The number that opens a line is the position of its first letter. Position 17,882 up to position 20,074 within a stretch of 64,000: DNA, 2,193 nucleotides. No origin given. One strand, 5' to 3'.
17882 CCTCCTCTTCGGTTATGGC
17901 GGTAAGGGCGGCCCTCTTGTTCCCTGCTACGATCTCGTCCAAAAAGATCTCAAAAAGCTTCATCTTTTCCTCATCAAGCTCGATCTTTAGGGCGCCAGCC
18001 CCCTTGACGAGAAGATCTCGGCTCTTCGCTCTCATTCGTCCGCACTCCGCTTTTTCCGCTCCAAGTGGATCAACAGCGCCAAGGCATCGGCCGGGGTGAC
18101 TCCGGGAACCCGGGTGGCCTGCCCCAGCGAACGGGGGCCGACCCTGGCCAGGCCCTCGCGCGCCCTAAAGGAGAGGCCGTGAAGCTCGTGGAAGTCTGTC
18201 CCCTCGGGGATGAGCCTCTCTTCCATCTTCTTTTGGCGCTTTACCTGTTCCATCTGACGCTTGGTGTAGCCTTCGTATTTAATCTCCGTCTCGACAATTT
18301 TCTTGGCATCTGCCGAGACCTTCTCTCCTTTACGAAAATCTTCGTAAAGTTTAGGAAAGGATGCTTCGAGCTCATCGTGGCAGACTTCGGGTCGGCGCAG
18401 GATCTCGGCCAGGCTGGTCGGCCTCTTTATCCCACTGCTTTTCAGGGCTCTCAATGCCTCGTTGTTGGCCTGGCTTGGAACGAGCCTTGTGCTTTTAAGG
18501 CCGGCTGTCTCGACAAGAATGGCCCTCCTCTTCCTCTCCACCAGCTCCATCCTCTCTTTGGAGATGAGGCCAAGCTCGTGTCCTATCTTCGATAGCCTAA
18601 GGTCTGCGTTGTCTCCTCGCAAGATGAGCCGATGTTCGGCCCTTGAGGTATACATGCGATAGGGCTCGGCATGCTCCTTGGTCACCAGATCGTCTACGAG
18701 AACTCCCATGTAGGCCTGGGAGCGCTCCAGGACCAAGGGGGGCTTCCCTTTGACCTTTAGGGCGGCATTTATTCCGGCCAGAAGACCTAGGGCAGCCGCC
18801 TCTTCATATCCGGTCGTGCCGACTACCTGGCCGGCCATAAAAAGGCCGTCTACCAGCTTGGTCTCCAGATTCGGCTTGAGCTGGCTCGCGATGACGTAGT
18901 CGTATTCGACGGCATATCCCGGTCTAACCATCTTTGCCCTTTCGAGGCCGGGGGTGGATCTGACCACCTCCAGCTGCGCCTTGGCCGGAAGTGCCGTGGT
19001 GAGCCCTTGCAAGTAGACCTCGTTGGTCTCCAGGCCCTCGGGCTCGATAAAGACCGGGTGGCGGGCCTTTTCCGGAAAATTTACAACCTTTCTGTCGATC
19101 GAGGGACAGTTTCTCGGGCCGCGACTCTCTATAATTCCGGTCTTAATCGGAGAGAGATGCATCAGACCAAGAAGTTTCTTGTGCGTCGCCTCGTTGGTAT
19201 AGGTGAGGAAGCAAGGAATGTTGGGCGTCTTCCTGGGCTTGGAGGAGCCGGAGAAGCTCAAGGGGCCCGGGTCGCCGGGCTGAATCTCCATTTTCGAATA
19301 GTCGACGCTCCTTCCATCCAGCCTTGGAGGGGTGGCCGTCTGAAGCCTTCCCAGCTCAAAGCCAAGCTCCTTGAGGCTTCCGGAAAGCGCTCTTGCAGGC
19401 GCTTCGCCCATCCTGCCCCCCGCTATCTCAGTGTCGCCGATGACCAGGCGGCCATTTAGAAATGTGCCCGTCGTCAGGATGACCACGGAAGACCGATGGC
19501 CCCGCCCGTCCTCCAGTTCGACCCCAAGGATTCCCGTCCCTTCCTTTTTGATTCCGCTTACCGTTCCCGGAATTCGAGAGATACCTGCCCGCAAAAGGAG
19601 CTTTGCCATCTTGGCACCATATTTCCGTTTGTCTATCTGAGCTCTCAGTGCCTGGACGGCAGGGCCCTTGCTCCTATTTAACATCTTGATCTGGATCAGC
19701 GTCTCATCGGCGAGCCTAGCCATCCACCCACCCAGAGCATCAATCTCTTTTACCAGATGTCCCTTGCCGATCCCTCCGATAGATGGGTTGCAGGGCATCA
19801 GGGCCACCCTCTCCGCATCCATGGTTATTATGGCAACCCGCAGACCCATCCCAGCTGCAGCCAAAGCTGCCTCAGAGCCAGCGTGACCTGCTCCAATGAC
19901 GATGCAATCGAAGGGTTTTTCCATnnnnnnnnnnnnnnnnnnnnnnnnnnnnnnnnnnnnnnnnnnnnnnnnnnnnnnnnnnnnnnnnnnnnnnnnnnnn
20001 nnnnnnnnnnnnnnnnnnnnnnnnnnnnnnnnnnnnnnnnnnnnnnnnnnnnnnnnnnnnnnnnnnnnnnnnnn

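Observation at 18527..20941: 379-bp near-identical segment of mnmG duplicated immediately upstream of mnmG, forming a chimeric degenerate MnmG-like ORF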

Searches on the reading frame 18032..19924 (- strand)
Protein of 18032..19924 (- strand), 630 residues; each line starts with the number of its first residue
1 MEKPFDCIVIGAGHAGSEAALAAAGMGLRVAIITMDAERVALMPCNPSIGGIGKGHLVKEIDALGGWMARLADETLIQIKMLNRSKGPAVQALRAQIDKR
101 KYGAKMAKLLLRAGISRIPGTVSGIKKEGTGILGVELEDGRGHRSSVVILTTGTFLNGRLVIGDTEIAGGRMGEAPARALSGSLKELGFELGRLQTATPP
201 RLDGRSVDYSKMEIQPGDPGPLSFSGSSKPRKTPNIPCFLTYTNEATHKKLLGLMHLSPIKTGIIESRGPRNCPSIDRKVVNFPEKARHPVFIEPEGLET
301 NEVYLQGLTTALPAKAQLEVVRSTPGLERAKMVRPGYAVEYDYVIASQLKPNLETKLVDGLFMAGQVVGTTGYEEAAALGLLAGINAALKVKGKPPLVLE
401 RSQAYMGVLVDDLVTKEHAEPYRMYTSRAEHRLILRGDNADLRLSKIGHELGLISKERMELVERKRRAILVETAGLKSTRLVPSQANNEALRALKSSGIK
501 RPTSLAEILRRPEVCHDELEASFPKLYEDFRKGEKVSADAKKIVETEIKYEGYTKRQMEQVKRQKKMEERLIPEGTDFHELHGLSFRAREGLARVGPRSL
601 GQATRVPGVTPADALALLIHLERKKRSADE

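Call 5: search_protein_families(library=pfam, proteins=[window:18032-19924:-], max_evalue=1)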
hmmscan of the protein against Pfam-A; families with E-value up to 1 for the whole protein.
window:18032-19924:- (630 aa): 13 families
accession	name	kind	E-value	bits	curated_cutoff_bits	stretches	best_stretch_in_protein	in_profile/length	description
PF01134.28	GIDA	-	2.5e-147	491.4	22.1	1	6-394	1-390/391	Glucose inhibited division protein A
PF21680.2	GIDA_C_1st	-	2.8e-19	70.1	24.7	1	456-558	1-96/96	tRNA modifying enzyme MnmG/GidA C-terminal helical domain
PF13932.14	SAM_GIDA_C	-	5.8e-18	64.9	27.1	1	563-618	2-57/57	tRNA modifying enzyme MnmG/GidA C-terminal helical bundle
PF07992.20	Pyr_redox_2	-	1.7e-05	24.8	26.1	1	5-70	1-58/291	Pyridine nucleotide-disulphide oxidoreductase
PF01266.30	DAO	-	6.5e-05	23.1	27.9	2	95-159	144-208/353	FAD dependent oxidoreductase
PF12831.13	FAD_oxidored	-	0.00013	21.8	27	1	6-142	1-131/416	FAD dependent oxidoreductase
PF01262.27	AlaDh_PNT_C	-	0.00099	19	23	1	5-40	29-64/214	Alanine dehydrogenase/PNT, C-terminal domain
PF00890.30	FAD_binding_2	-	0.0011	18.6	20.4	1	6-37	1-32/414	FAD binding domain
PF03486.20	HI0933_like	-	0.0085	16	50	1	6-34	2-30/244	HI0933-like protein Rossmann domain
PF00070.33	Pyr_redox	-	0.027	15.4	22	1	8-37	3-32/82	Pyridine nucleotide-disulphide oxidoreductase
PF17267.7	DUF5333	-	0.064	13.9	27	1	543-605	42-104/110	Family of unknown function (DUF5333)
PF05834.18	Lycopene_cycl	-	0.069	12.7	23.4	1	6-155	1-142/380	Lycopene cyclase protein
PF00899.27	ThiF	-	0.37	10.4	28.1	1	6-40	22-55/238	ThiF family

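Call 10: find_encoding_contigs(protein=window:18032-19924:-, flank=6000, max_places=10)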
Protein window:18032-19924:- (630 aa): no gene with exactly this product is on record in the collection.

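Call 12: find_related_loci(query=window:18032-19924:-, collection=genome_contigs, flank=6000)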
Query window:18032-19924:- (630 aa) in genome_contigs; peptide patterns used: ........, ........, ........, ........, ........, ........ (x = any residue, [..] = any of these).
600 stretches matched a pattern (row limit reached: there are more); 592 encode a relative of the query (tblastn E <= 1e-3); the best 80 are kept; 80 distinct loci.
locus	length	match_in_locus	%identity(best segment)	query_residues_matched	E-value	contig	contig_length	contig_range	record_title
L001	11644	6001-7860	52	5-629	0e+0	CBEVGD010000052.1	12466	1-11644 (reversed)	MAG TPA_asm: uncultured bacterium isolate SRR15668623_binner23_Refined_6 genome assembly, contig: ERZ26872896.1036, whol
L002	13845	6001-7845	51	5-624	0e+0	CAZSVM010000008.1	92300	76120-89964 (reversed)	MAG TPA_asm: uncultured Actinomycetota bacterium isolate SRP323688_co1_44 genome assembly, contig: NODE_487_length_92300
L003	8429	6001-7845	50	5-624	0e+0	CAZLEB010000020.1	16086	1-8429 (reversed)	MAG TPA_asm: uncultured Actinomycetota bacterium isolate binchicken_co364_35 genome assembly, contig: NODE_4254_length_1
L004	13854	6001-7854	51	3-626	0e+0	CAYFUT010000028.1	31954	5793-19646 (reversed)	MAG TPA_asm: uncultured Halobacteroidaceae bacterium isolate ERP107533_co1_203 genome assembly, contig: NODE_651_length_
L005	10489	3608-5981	51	5-626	0e+0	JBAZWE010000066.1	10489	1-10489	MAG: Thermoleophilia bacterium isolate SO_2017_GW1_27 NODE_23658_length_10489_cov_1.003860_OW334_2017, whole genome shot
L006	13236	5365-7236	50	5-629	0e+0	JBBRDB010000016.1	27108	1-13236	MAG: Thermoleophilia bacterium isolate Co_metawrap_2432 Cmw_2432_k141_24439518_length_27108_cov_10.4384, whole genome sh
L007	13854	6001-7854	50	3-625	0e+0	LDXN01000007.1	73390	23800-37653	MAG: Candidatus Dadabacteria bacterium CSP1-2 XU11_C0007, whole genome shotgun sequence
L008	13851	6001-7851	49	3-623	0e+0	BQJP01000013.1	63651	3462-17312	MAG: Thermodesulfobacteriota bacterium DHS20C13 DNA, sequence013, whole genome shotgun sequence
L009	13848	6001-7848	50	5-625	0e+0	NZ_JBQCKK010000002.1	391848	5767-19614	Brevibacillus sp. SAFN-007a NODE_2_length_391848_cov_791.198828, whole genome shotgun sequence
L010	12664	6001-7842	48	3-623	0e+0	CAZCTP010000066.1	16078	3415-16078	MAG TPA_asm: uncultured Thermodesulfobacteriota bacterium isolate binchicken_co172_233 genome assembly, contig: NODE_301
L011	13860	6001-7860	51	1-626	0e+0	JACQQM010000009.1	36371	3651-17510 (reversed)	MAG: Nitrospirae bacterium isolate NC_groundwater_1333_Ag_S-0.2um_61_61 S_p2_S4_coassembly_k141_214888, whole genome sho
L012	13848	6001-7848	49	5-625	0e+0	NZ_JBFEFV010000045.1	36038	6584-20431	Brevibacillus sp. 179-C8.1 HS NODE_45_length_36038_cov_190.161202, whole genome shotgun sequence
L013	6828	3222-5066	47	5-625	0e+0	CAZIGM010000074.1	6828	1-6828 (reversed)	MAG TPA_asm: uncultured Bacillaceae bacterium isolate SRP167671_co2_263 genome assembly, contig: NODE_13207_length_6828_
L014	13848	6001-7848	52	5-626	0e+0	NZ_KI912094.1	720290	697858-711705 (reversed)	Halonatronum saccharophilum DSM 13868 HalsacDRAFT_HSE.5, whole genome shotgun sequence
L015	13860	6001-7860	50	1-626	0e+0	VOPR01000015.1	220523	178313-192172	MAG: Nitrospira sp. isolate MAG_246 c_000000002796, whole genome shotgun sequence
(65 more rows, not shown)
